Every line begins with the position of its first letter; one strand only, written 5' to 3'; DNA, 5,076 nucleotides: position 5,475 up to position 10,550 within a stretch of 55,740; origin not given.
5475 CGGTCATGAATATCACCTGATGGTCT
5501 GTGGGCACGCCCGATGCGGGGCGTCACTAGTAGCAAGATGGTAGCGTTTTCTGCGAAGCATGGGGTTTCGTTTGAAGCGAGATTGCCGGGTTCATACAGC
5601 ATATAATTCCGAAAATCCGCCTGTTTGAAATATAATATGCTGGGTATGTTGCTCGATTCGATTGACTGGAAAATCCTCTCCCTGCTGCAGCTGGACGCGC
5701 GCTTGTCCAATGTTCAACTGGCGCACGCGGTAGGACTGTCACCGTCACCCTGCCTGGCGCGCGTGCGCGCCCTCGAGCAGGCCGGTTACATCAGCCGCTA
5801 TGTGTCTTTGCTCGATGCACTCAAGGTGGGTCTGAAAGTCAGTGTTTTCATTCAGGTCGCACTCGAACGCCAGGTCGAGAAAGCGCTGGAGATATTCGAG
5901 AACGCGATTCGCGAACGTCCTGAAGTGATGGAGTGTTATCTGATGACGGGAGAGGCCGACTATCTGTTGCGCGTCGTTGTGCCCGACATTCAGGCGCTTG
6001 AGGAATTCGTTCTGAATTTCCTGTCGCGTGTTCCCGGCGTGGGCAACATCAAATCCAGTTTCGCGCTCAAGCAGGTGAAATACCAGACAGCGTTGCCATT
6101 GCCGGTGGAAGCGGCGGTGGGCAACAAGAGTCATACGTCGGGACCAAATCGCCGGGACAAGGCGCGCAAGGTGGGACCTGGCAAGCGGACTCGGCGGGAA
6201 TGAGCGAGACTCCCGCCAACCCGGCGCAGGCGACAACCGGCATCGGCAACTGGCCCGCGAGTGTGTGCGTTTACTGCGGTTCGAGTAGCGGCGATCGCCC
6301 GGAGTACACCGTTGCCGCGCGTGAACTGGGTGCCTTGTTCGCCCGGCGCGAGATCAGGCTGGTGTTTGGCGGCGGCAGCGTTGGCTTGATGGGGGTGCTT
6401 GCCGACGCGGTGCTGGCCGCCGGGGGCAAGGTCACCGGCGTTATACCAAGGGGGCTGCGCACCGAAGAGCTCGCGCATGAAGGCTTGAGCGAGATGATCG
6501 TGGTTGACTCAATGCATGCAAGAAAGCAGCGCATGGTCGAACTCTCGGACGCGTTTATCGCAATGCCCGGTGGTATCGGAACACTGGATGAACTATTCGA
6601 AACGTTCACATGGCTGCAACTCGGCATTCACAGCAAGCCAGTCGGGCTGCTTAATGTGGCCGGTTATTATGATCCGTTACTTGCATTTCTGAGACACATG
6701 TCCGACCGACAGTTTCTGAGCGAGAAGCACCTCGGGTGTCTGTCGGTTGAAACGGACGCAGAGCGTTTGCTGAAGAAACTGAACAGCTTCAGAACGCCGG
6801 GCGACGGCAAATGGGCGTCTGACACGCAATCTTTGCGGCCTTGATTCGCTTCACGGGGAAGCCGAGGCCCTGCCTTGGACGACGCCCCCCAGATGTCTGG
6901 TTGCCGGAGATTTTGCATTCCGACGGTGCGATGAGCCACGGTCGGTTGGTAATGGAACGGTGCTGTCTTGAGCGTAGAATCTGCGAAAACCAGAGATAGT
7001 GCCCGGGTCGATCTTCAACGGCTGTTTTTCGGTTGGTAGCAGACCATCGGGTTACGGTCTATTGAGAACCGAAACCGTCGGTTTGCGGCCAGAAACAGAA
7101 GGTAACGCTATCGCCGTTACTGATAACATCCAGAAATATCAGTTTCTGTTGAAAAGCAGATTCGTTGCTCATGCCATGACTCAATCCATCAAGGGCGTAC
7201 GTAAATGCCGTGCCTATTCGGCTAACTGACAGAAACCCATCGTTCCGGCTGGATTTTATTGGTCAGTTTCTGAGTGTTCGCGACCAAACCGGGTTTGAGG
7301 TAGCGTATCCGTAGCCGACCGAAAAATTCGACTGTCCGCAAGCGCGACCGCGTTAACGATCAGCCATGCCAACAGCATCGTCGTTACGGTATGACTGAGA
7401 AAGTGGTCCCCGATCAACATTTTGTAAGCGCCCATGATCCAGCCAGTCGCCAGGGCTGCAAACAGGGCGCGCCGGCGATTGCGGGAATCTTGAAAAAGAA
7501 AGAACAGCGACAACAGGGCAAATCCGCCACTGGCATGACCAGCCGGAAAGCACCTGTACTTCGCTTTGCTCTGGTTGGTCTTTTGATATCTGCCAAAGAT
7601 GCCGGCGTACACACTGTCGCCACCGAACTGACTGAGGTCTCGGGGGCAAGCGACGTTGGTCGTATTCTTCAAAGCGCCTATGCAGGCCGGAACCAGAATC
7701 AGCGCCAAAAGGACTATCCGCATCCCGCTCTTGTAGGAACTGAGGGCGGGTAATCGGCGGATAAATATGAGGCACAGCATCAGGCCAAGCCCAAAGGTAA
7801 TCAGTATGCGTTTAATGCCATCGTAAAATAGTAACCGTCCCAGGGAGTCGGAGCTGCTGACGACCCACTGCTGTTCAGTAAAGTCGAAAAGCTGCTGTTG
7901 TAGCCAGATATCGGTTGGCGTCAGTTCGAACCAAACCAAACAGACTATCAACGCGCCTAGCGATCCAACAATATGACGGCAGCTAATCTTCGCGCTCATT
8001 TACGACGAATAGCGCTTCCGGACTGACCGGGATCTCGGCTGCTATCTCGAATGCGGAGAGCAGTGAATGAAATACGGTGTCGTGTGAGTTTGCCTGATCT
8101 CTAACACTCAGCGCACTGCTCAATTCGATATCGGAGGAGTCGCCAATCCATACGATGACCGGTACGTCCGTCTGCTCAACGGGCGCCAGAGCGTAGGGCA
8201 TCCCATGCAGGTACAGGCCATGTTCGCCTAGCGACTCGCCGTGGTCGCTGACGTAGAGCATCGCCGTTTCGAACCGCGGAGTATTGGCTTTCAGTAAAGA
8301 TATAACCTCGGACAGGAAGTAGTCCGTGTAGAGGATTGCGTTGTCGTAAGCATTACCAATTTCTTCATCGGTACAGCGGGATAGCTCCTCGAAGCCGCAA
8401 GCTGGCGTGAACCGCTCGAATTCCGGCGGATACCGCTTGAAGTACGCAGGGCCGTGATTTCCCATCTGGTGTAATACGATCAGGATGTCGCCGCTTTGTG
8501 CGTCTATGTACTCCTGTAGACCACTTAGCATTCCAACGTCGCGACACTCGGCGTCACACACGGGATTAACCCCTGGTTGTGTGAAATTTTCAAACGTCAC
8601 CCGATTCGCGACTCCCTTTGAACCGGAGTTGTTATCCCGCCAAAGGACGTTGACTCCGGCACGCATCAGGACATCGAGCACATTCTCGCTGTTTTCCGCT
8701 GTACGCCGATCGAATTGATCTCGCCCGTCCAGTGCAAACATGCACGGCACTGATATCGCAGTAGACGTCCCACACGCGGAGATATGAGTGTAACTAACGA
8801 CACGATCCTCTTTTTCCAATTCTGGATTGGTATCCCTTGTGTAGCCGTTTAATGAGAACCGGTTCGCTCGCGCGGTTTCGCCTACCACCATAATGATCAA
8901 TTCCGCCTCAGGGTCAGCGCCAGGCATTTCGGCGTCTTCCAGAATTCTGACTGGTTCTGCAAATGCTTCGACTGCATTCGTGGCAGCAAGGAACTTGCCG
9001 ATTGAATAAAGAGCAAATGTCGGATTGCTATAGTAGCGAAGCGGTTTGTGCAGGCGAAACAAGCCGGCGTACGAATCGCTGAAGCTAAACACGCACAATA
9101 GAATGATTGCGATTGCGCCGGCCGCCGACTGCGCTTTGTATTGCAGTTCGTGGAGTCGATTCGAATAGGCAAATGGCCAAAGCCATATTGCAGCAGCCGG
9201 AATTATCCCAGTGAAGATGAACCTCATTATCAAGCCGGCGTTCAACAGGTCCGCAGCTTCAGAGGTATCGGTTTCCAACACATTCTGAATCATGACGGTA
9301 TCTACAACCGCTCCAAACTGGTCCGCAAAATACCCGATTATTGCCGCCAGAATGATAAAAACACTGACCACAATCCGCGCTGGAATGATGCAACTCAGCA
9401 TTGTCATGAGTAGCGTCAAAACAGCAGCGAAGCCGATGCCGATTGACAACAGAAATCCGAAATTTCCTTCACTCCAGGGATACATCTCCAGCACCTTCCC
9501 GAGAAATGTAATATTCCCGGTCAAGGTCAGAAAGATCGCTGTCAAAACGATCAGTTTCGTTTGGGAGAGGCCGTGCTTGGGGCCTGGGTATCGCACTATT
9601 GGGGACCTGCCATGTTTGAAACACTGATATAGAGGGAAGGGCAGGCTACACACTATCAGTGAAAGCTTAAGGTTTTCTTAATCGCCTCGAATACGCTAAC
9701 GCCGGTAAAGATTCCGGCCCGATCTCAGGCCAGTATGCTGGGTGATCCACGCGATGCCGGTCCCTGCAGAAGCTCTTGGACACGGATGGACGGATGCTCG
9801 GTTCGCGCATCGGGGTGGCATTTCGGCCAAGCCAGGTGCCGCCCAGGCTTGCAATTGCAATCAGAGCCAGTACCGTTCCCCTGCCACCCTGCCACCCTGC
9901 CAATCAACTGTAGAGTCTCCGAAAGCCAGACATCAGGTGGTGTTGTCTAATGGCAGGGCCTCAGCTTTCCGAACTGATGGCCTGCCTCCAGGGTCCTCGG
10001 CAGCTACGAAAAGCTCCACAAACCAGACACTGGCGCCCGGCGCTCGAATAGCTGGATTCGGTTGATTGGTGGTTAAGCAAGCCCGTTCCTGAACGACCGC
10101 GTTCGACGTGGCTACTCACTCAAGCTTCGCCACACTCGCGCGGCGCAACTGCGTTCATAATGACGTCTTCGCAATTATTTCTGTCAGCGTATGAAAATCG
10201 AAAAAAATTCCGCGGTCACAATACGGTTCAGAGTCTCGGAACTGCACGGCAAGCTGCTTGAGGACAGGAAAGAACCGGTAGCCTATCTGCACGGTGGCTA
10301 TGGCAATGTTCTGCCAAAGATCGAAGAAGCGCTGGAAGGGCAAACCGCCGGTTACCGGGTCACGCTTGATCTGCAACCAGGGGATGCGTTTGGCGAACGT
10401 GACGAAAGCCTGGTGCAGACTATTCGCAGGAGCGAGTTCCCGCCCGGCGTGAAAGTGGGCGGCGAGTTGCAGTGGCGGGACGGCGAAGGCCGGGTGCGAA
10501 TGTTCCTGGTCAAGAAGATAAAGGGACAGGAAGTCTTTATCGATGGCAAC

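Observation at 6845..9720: Low-GC islet carrying an MCR-like phosphoethanolamine transferase followed by a PAP2 phosphatase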

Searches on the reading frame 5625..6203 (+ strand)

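Call 3: search_protein_families(library=pfam, proteins=[window:5625-6203:+])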
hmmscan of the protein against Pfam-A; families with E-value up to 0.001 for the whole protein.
window:5625-6203:+ (192 aa): 3 families
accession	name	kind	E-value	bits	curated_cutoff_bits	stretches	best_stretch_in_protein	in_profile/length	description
PF01037.27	AsnC_trans_reg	-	1.1e-24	86.6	25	1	76-150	1-73/73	Lrp/AsnC ligand binding domain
PF13412.12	HTH_24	-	1.9e-18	66.2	21.9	1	10-56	1-47/48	Winged helix-turn-helix DNA-binding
PF13404.12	HTH_AsnC-type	-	6.7e-17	61.5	27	1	10-51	1-42/42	AsnC-type helix-turn-helix domain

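Call 4: search_protein_families(library=ncbifam, proteins=[window:5625-6203:+])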
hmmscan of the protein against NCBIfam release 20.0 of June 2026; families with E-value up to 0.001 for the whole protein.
window:5625-6203:+ (192 aa): 7 families
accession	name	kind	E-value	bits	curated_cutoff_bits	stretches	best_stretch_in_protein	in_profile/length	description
NF008370.0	PRK11169.1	equivalog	8e-36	123.2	233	1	9-157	11-159/164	leucine-responsive transcriptional regulator Lrp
NF053758.1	ChrTpTrnRegChrS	equivalog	3.9e-20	72.2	250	1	4-154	6-153/158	chromate efflux transcriptional regulator ChrS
NF008384.0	PRK11179.1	equivalog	3.2e-13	49.8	227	1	9-144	6-136/153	transcriptional regulator AsnC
NF040820.1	trans_reg_LrpA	equivalog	5e-11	42.7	250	1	10-152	2-141/141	HTH-type transcriptional regulator LrpA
NF040947.1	trans_reg_LysM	equivalog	7e-11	42.1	180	1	10-150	1-135/136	HTH-type transcriptional regulator LysM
NF041396.1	TranRegLrp_Halo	equivalog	4.2e-07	29.9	190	1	8-133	1-123/149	HTH-type transcriptional regulator Lrp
NF041395.1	TranRegLrpA1_Halo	equivalog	1.3e-06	28.4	250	1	11-150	4-140/142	HTH-type transcriptional regulator LrpA1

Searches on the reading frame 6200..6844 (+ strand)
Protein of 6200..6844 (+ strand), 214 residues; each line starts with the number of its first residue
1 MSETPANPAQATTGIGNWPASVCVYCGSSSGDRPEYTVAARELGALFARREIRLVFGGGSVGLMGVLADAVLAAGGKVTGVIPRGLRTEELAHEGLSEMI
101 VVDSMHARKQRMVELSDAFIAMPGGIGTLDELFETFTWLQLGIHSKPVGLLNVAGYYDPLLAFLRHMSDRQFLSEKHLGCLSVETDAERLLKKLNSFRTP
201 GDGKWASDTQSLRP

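Call 3: search_protein_families(library=pfam, proteins=[window:6200-6844:+])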
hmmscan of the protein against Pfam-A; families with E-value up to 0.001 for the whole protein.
window:6200-6844:+ (214 aa): 2 families
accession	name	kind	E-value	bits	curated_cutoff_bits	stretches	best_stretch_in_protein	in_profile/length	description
PF03641.19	Lysine_decarbox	-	9.6e-46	155.7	27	1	64-194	1-131/131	Possible lysine decarboxylase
PF18306.6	LDcluster4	-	1.1e-14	54.8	26.3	1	27-135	8-113/151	SLOG cluster4 family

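Call 4: search_protein_families(library=ncbifam, proteins=[window:6200-6844:+])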
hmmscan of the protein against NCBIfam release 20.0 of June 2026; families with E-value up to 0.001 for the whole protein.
window:6200-6844:+ (214 aa): 3 families
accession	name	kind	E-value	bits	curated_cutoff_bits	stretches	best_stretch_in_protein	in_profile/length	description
TIGR00730.1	TIGR00730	subfamily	1.6e-59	200.6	96.35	1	21-195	2-176/178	TIGR00730 family Rossman fold protein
NF058542.1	CtkRMPhLog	equivalog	1.3e-44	152.2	300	1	21-191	3-172/177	cytokinin riboside 5'-monophosphate phosphoribohydrolase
TIGR00725.1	TIGR00725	hypoth_equivalog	3.6e-10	39.5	106.9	1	24-137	5-113/159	TIGR00725 family protein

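Call 21: find_related_loci(query=window:6200-6844:+, collection=metagenome_contigs, flank=10000)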
Query window:6200-6844:+ (214 aa) in metagenome_contigs; peptide patterns used: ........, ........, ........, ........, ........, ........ (x = any residue, [..] = any of these).
600 stretches matched a pattern (row limit reached: there are more); 552 encode a relative of the query (tblastn E <= 1e-3); the best 80 are kept; 80 distinct loci.
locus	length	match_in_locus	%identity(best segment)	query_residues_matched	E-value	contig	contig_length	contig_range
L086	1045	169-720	58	22-205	1e-74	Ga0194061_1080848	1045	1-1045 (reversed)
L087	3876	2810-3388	56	21-214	1e-68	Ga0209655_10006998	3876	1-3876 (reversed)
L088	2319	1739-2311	53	21-211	5e-70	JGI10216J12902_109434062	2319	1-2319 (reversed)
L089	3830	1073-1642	59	22-211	4e-68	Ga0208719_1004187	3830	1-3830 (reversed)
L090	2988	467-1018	56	21-205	9e-67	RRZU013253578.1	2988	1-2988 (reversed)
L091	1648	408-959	60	22-205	2e-69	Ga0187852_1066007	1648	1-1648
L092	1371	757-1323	55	22-211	8e-70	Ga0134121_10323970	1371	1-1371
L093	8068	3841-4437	54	6-205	8e-66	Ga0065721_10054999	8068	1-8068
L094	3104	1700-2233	58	22-199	8e-66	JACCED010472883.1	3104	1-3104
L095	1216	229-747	61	22-194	1e-68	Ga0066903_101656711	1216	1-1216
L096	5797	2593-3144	56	22-205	6e-65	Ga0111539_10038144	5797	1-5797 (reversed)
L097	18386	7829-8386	55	21-206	1e-64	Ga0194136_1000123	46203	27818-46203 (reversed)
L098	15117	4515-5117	53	10-207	6e-65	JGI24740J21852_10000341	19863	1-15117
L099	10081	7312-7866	58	21-205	1e-64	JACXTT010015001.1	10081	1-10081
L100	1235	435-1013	54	22-214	2e-68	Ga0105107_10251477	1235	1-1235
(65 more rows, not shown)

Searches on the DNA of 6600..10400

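Call 72: search_rna_families(source=window, start=6600, end=10400, threshold=evalue, max_evalue=1)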
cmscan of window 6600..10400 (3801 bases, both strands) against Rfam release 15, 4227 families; matches with E-value up to 1: 1.
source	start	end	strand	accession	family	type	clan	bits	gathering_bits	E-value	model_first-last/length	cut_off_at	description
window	8079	8110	-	RF03092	Ocean-VII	Gene; sRNA;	-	15.2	53.5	0.59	1-41/41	no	Ocean-VII RNA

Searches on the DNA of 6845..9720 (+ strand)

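Call 13: search_dna_similar(query=window:6845-9720:+, collection=plasmids, mode=distant)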
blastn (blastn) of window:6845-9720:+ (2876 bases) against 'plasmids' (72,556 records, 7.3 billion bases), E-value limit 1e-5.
Records with a match: 33; places in all: 34; records where one place covers at least 80% of the query: 0.
Best place of each record, by identity: 80-90% 3; 60-80% 30.
By first word of the organism name: Agrobacterium 7; Shinella 6; Rhizobium 4; Xanthomonas 3; Cupriavidus 2; Ensifer 2; Klebsiella 2; Pseudoalteromonas 1; Neorhizobium 1; Variovorax 1; and 4 more.
By predicted mobility (MOB-suite, as given by PLSDB): conjugative 16; non-mobilizable 12; mobilizable 5.
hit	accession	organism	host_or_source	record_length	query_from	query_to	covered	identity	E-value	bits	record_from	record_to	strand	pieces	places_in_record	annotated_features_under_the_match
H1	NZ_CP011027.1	Pseudoalteromonas arctica A 37-1-2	seawater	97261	511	1816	25%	66.3%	8e-20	190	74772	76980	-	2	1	cation diffusion facilitator family transporter | phosphoethanolamine--lipid A transferase | phosphatase PAP2 family protein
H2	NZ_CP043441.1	Cupriavidus campinensis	cell culture,soil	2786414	1316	1627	11%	68.0%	2e-20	109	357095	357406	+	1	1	none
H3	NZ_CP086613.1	Shinella zoogloeoides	-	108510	1304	1618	11%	66.9%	2e-9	73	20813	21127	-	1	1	sulfatase-like hydrolase/transferase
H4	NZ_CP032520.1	Cupriavidus oxalaticus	cell culture,activated sludge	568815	1316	1627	11%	67.4%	1e-17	100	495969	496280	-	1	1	phosphoethanolamine--lipid A transferase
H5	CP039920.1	Agrobacterium tumefaciens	-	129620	1326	1635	11%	67.1%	2e-15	93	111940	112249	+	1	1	phosphoethanolamine--lipid A transferase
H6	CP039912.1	Agrobacterium tumefaciens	-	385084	1326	1635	11%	67.1%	2e-15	93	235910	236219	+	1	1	phosphoethanolamine--lipid A transferase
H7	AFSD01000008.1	Agrobacterium tumefaciens F2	soil near Harbin Institute of Technology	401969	1326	1635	11%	67.1%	2e-15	93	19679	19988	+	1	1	eptA: hypothetical protein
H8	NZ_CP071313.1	Rhizobium sp. X9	cell culture,polluted mud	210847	1326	1635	11%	67.1%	2e-15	93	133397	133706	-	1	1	phosphoethanolamine--lipid A transferase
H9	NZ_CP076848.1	Agrobacterium pusense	mixed culture,weathered tuff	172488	1326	1635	11%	67.1%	2e-15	93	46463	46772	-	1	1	phosphoethanolamine--lipid A transferase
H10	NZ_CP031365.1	Rhizobium sp. ZX09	cell culture,soil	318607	1326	1635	11%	67.1%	2e-15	93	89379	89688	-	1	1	phosphoethanolamine--lipid A transferase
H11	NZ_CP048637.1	Rhizobium oryzihabitans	cell,root,the root of rice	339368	1326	1635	11%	67.1%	2e-15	93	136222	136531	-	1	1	phosphoethanolamine--lipid A transferase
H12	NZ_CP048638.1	Rhizobium oryzihabitans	cell,root,the root of rice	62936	1326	1635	11%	67.1%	2e-15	93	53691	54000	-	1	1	phosphoethanolamine--lipid A transferase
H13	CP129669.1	Agrobacterium tumefaciens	Metal working fluids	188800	1326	1635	11%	67.1%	2e-15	93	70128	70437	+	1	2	phosphoethanolamine--lipid A transferase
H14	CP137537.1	Xanthomonas euvesicatoria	tomato,cell culture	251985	1349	1649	10%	66.8%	3e-13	87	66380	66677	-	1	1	phosphoethanolamine--lipid A transferase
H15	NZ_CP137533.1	Xanthomonas euvesicatoria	tomato,cell culture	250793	1349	1649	10%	66.8%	3e-13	87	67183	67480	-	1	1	phosphoethanolamine--lipid A transferase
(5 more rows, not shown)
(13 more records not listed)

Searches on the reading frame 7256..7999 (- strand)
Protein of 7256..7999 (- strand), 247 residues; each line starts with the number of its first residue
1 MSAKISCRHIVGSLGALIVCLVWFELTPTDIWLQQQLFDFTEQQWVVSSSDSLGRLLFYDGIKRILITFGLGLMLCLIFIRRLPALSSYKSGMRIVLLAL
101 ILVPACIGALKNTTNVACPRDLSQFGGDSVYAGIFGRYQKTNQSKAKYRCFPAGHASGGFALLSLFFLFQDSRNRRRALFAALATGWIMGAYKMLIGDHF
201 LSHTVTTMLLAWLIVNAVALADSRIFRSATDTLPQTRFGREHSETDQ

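Call 3: search_protein_families(library=pfam, proteins=[window:7256-7999:-])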
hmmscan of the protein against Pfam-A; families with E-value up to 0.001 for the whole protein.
window:7256-7999:- (247 aa): 1 family
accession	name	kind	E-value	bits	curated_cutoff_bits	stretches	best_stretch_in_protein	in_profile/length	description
PF01569.27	PAP2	-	1.7e-17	63.8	27.2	1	95-220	4-123/130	PAP2 superfamily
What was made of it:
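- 7256..7999 (-): pap2, a PAP2-family membrane phosphatase of 247 aa. Its ATG lies 17 nt inside the end of eptA, suggesting translational coupling. Pfam PF01569, E 1.7e-17 (call 3).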

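Call 4: search_protein_families(library=ncbifam, proteins=[window:7256-7999:-])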
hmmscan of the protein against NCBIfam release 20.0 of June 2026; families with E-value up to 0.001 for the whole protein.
window:7256-7999:- (247 aa): 4 families
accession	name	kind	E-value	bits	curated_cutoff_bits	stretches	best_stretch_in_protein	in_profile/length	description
NF028538.0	PAP2_lipid_A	equivalog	3e-48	164.4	275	1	8-220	8-229/234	PAP2 family lipid A phosphatase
NF028536.0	PAP2_near_MCR1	equivalog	1.9e-31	109.6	475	1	95-219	110-230/237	PAP2 family protein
NF045633.1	LipidAPhtaseLpxF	equivalog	1.2e-08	35.2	400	1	12-213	9-207/217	lipid A 4'-phosphatase LpxF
NF007975.0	PRK10699.1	equivalog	0.00043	19.8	261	1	143-232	151-240/254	phosphatidylglycerophosphatase B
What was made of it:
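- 7256..7999 (-): The best NCBIfam matches are PAP2_lipid_A (164 bits, cut-off 275) and PAP2_near_MCR1 (110 bits, cut-off 475) (call 4).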

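Call 50: search_solved_structures(query=window:7256-7999:-, max_evalue=0.01, show_alignments=1)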
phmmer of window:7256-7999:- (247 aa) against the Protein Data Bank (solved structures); distinct sequences matched with E-value up to 0.01: 2.
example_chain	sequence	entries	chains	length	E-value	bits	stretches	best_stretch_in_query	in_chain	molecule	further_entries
5jwy_A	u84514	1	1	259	0.0015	21.3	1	138-230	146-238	Phosphatidylglycerophosphatase B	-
4px7_A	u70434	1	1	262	0.0015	21.3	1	138-230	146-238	Phosphatidylglycerophosphatase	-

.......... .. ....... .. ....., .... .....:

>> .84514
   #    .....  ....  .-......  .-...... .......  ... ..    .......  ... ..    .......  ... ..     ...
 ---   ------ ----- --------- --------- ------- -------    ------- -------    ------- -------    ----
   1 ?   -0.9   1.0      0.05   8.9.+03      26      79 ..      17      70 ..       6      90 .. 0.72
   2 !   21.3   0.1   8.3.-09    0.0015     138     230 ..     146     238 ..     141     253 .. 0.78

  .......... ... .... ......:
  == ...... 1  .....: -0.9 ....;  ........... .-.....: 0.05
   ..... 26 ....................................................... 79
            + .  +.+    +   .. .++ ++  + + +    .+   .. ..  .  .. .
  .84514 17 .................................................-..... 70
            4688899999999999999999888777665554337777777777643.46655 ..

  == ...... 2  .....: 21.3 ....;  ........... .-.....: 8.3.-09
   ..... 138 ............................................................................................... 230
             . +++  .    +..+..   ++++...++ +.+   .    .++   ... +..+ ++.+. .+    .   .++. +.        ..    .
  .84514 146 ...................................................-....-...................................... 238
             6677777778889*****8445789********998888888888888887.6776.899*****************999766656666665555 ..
